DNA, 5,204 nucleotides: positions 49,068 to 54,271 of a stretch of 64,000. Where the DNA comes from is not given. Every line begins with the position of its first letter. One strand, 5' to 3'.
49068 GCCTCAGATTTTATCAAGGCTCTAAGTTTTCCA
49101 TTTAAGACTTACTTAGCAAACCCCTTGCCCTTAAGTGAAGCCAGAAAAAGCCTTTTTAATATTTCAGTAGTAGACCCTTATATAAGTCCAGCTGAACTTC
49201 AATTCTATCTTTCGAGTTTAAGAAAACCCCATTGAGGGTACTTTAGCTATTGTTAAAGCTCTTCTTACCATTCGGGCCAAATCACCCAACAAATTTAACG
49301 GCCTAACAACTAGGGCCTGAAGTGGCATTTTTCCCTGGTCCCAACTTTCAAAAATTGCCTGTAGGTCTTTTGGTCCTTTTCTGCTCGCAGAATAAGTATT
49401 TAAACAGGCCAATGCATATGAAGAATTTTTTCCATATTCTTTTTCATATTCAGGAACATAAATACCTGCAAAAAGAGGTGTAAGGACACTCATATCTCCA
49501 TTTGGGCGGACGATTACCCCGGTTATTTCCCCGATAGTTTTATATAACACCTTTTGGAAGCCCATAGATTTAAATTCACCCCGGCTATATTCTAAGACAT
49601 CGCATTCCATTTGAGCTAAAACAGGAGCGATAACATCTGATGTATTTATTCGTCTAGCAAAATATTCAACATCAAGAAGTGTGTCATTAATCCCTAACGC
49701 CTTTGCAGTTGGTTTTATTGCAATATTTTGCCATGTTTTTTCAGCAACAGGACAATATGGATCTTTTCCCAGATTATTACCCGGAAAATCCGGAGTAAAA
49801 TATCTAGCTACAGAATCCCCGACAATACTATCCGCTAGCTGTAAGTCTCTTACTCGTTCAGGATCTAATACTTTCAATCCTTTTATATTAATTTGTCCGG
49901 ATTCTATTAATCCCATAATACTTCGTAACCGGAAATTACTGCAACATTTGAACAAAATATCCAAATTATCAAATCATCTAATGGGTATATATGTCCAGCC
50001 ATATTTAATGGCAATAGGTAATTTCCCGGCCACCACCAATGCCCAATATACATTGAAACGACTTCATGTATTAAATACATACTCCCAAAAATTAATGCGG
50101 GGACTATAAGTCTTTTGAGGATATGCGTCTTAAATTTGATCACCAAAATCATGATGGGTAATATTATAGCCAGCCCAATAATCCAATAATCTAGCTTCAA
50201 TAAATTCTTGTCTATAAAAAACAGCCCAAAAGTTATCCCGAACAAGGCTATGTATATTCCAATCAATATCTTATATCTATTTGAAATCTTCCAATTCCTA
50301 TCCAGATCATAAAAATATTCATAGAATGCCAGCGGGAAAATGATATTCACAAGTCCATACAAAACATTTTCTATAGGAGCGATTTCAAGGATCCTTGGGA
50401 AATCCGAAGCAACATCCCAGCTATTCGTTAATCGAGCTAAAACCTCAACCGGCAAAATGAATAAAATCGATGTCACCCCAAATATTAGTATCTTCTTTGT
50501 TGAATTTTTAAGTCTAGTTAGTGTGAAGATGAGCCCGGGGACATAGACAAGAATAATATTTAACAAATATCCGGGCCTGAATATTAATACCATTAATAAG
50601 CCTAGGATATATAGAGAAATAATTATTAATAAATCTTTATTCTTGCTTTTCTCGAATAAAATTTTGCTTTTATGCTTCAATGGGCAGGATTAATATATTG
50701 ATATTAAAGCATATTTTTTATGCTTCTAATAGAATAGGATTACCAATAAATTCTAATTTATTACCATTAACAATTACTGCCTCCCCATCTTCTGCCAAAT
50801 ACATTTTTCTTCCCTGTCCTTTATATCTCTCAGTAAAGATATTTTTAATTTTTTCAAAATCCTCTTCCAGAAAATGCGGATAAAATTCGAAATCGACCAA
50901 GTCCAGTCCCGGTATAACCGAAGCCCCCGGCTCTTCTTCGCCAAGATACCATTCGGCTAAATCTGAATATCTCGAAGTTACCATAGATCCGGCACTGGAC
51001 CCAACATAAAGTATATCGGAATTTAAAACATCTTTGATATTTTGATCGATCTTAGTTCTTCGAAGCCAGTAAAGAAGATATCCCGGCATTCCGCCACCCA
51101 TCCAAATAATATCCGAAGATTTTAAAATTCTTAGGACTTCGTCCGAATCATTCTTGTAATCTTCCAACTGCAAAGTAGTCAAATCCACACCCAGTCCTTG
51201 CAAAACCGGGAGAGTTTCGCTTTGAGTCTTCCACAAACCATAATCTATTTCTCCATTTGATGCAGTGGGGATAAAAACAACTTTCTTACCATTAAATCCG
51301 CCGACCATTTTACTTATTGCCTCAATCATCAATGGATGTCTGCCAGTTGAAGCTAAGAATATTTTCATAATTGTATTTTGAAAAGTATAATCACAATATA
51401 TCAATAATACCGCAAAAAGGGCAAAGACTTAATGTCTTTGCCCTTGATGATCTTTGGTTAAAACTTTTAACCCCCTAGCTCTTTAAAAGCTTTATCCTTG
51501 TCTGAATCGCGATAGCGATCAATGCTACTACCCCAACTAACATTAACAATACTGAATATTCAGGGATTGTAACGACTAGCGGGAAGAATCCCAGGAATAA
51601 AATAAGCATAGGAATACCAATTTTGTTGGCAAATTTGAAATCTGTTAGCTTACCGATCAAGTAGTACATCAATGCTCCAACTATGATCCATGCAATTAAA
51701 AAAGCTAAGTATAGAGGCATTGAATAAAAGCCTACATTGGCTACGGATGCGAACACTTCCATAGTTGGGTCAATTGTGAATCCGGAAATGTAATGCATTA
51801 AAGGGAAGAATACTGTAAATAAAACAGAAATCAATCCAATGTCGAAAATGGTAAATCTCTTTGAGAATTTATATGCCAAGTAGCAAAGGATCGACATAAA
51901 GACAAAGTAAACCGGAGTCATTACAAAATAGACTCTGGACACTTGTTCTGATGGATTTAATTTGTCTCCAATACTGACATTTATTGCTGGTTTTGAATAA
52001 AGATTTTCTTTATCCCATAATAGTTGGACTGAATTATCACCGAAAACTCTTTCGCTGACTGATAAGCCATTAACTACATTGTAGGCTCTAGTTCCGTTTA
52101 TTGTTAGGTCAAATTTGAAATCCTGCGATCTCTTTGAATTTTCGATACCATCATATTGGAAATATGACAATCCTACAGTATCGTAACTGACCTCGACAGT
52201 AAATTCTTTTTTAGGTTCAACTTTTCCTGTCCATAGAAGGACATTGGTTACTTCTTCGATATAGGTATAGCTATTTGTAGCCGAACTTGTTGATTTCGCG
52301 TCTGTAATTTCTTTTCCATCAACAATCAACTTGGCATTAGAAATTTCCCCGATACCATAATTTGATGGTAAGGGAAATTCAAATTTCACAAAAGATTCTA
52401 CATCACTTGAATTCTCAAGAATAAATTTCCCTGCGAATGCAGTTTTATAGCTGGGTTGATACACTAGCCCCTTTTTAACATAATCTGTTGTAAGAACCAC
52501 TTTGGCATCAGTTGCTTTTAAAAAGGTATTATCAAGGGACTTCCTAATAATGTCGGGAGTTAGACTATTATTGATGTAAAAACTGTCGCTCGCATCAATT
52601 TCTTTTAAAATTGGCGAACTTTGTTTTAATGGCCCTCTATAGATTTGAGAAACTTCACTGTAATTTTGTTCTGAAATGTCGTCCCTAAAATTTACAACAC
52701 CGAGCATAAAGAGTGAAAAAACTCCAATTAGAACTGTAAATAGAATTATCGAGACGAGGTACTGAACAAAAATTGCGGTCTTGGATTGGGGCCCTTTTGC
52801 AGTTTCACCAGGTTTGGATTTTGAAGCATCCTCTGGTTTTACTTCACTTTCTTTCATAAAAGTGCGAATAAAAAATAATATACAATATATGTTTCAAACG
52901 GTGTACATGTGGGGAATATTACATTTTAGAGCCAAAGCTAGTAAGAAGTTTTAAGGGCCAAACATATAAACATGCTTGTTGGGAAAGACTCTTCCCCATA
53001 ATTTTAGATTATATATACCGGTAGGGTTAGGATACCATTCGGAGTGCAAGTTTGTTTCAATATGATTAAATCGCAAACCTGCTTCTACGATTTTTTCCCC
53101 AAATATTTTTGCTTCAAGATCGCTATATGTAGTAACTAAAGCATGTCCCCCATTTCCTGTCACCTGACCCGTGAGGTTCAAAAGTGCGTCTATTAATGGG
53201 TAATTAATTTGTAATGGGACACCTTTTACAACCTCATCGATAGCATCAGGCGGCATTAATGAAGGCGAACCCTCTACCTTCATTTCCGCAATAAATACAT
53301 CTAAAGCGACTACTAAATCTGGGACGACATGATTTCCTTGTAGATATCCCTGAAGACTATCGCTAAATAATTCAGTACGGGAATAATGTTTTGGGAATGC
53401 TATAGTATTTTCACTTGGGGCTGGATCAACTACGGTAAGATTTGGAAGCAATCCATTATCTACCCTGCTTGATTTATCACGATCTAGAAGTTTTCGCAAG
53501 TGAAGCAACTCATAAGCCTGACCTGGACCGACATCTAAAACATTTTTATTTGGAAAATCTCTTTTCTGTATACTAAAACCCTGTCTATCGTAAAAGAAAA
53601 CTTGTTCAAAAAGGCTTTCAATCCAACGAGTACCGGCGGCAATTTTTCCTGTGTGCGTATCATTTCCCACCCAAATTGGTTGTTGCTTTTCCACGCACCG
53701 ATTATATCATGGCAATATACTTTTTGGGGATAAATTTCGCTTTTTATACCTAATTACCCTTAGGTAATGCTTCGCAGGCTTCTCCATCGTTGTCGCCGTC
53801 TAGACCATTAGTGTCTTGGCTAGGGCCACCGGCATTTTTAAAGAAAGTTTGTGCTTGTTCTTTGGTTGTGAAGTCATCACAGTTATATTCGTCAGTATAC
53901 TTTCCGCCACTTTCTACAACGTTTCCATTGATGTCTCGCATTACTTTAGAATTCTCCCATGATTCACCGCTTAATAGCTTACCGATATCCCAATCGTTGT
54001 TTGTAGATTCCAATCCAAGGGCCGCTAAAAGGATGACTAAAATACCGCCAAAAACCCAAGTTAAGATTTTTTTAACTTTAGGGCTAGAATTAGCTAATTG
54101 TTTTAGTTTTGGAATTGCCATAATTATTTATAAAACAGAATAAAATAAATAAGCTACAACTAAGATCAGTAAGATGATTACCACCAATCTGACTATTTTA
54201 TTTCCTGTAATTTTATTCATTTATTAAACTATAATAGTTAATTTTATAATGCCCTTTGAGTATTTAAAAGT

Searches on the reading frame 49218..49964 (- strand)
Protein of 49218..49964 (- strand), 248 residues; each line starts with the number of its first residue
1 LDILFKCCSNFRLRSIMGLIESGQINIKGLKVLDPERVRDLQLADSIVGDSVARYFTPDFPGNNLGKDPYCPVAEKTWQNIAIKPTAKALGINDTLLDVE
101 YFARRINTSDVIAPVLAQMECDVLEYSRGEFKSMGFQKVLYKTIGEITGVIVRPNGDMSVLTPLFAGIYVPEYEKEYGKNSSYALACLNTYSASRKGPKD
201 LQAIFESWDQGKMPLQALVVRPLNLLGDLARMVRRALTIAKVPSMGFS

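Call 31: search_protein_families(library=pfam, proteins=[window:49218-49964:-], max_evalue=0.001)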
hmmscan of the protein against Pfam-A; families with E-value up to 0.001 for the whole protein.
window:49218-49964:- (248 aa): 0 families

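Call 36: search_protein_families(library=ncbifam, proteins=[window:49218-49964:-], max_evalue=0.01)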
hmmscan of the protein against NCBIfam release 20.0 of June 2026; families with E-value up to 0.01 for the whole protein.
window:49218-49964:- (248 aa): 0 families

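Call 37: search_protein_families(library=pfam, proteins=[window:49218-49964:-], max_evalue=5)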
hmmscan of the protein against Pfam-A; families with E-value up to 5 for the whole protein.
window:49218-49964:- (248 aa): 1 family
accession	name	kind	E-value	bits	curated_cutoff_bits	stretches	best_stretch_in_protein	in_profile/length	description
PF08262.16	Lem_TRP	-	0.38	11.3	25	0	243-247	2-6/10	Leucophaea maderae tachykinin-related peptide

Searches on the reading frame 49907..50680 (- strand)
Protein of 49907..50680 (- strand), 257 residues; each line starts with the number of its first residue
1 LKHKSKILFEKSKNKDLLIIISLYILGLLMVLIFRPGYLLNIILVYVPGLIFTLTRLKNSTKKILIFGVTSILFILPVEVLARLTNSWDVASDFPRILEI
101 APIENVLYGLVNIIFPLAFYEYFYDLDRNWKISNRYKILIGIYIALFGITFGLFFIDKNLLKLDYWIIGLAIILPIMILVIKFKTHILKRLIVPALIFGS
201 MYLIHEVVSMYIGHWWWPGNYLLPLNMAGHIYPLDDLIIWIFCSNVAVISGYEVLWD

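Call 31: search_protein_families(library=pfam, proteins=[window:49907-50680:-], max_evalue=0.001)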
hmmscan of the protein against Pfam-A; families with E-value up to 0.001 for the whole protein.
window:49907-50680:- (257 aa): 0 families

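Call 36: search_protein_families(library=ncbifam, proteins=[window:49907-50680:-], max_evalue=0.01)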
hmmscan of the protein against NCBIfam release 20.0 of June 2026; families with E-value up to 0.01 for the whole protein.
window:49907-50680:- (257 aa): 0 families

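Call 37: search_protein_families(library=pfam, proteins=[window:49907-50680:-], max_evalue=5)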
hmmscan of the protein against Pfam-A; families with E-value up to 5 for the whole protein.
window:49907-50680:- (257 aa): 1 family
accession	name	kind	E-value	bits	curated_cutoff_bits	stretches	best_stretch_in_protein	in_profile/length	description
PF13398.12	Peptidase_M50B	-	0.027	14.6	26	1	9-119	88-197/201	Peptidase M50B-like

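Call 81: search_protein_representatives(protein=window:49910-50680:-)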
Query: 257 residues. Proteins with E-value up to 0.001 (for the whole library): 352; up to 1e-10: 114; up to 1e-30: 5. The best 150 are listed.
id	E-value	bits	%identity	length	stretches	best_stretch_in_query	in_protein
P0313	1.2e-77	277.7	53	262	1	11-257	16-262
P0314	1.4e-51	192.2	52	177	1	3-178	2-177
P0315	1.2e-49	185.8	37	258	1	15-257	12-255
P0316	1.2e-43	166.2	38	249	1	17-253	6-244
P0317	8.8e-31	124.0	32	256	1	14-254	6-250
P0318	1.2e-29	120.3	39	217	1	16-203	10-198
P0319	1.6e-22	96.9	34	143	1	132-253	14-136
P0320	2.7e-22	96.2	29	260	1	16-255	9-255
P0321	1.3e-21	94.0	43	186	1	10-138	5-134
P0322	1.3e-20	90.7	43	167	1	17-146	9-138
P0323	2.6e-20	89.7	42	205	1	11-150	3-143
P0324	1.4e-19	87.3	29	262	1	11-254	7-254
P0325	1.8e-19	86.9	28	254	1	14-254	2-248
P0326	4.2e-19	85.8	35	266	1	12-257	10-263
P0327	6.7e-18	81.8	29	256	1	9-257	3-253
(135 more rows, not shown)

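Call 83: search_protein_families(library=pfam, alignment_id=A3, max_evalue=0.01)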
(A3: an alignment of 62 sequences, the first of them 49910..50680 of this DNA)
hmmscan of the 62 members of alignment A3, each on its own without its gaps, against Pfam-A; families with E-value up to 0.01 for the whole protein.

A. member 1, window:49910-50680:- (257 aa): 0 families

B. families by the number of members that match (of 62 scanned): 8 families
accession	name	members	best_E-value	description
PF18916.5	Lycopene_cyc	15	7.1e-07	Lycopene cyclase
PF07695.17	7TMR-DISM_7TM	6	1.7e-06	7TM diverse intracellular signalling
PF22285.2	DUF6962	1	0.0031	Family of unknown function (DUF6962)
PF12822.12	ECF_trnsprt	1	0.0035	ECF transporter, substrate-specific component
PF05915.17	TMEM_230_134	1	0.0044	Transmembrane proteins 230/134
PF05805.17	L6_membrane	1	0.0063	L6 membrane protein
PF05875.18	Ceramidase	1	0.0068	Ceramidase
PF01595.25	CNNM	1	0.0076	Cyclin M transmembrane N-terminal domain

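Call 84: search_protein_families(library=ncbifam, alignment_id=A3, max_evalue=0.01)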
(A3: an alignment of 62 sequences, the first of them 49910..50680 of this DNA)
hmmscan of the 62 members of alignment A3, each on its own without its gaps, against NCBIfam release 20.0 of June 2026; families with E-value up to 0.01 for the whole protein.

A. member 1, window:49910-50680:- (257 aa): 0 families

B. families by the number of members that match (of 62 scanned): 2 families
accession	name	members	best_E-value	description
TIGR03462.1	CarR_dom_SF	17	5.9e-09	lycopene cyclase domain-containing protein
NF033480.1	bifunc_MprF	1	0.0001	bifunctional lysylphosphatidylglycerol flippase/synthetase MprF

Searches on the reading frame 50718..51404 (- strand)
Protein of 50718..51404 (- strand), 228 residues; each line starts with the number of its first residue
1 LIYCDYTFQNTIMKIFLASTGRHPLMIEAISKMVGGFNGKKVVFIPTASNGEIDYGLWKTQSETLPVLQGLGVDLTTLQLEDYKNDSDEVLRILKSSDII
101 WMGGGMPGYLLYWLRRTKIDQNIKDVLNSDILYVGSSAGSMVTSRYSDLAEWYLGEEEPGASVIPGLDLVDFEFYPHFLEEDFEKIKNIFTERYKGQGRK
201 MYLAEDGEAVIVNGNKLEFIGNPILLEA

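Call 31: search_protein_families(library=pfam, proteins=[window:50718-51404:-], max_evalue=0.001)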
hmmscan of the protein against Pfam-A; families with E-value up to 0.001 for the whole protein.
window:50718-51404:- (228 aa): 1 family
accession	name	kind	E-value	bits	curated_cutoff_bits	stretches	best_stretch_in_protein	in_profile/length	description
PF03575.23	Peptidase_S51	-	2.9e-29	102.7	23.9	1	21-218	13-204/206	Peptidase family S51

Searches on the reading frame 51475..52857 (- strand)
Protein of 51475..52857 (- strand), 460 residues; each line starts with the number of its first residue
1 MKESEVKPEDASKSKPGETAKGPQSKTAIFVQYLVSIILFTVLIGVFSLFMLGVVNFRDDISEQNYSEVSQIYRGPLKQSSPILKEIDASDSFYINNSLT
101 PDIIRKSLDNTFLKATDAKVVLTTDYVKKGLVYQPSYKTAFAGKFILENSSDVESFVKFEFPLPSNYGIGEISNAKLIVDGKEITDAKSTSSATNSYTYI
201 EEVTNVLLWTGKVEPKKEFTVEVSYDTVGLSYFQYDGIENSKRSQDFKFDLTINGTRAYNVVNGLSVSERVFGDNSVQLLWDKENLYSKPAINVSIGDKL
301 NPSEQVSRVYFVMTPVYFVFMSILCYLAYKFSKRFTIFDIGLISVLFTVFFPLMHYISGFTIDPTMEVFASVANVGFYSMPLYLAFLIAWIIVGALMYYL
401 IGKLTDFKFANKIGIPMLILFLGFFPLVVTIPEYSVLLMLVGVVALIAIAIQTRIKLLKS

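Call 31: search_protein_families(library=pfam, proteins=[window:51475-52857:-], max_evalue=0.001)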
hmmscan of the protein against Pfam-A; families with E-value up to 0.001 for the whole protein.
window:51475-52857:- (460 aa): 0 families

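Call 37: search_protein_families(library=pfam, proteins=[window:51475-52857:-], max_evalue=5)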
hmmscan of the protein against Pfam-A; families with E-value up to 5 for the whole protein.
window:51475-52857:- (460 aa): 1 family
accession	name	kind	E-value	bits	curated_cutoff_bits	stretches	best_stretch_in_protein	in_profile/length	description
PF12698.13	ABC2_membrane_3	-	0.99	8.9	31.6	1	23-64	153-195/347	ABC-2 family transporter protein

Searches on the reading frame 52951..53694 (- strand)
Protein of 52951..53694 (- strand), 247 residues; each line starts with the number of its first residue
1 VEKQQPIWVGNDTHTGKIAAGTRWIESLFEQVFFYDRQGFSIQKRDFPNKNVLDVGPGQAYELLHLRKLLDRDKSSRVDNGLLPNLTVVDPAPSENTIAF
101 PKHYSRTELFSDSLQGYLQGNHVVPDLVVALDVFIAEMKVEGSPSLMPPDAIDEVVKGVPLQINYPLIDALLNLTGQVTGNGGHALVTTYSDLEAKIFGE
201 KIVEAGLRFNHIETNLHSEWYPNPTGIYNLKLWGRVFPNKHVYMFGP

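Call 31: search_protein_families(library=pfam, proteins=[window:52951-53694:-], max_evalue=0.001)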
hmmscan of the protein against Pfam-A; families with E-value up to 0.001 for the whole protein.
window:52951-53694:- (247 aa): 0 families

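Call 36: search_protein_families(library=ncbifam, proteins=[window:52951-53694:-], max_evalue=0.01)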
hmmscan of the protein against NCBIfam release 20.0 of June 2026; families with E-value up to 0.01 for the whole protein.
window:52951-53694:- (247 aa): 0 families

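Call 37: search_protein_families(library=pfam, proteins=[window:52951-53694:-], max_evalue=5)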
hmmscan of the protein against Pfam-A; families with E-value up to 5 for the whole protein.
window:52951-53694:- (247 aa): 1 family
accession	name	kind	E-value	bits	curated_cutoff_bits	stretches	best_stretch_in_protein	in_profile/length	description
PF13489.12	Methyltransf_23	-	0.0063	16.7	27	1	45-134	19-91/164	Methyltransferase domain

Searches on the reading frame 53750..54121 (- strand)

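Call 31: search_protein_families(library=pfam, proteins=[window:53750-54121:-], max_evalue=0.001)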
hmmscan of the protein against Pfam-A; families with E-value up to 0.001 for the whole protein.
window:53750-54121:- (123 aa): 1 family
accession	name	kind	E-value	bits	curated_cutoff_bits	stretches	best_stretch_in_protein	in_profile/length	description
PF05901.16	Excalibur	-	5.7e-06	27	22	1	79-117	2-36/36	Excalibur calcium-binding domain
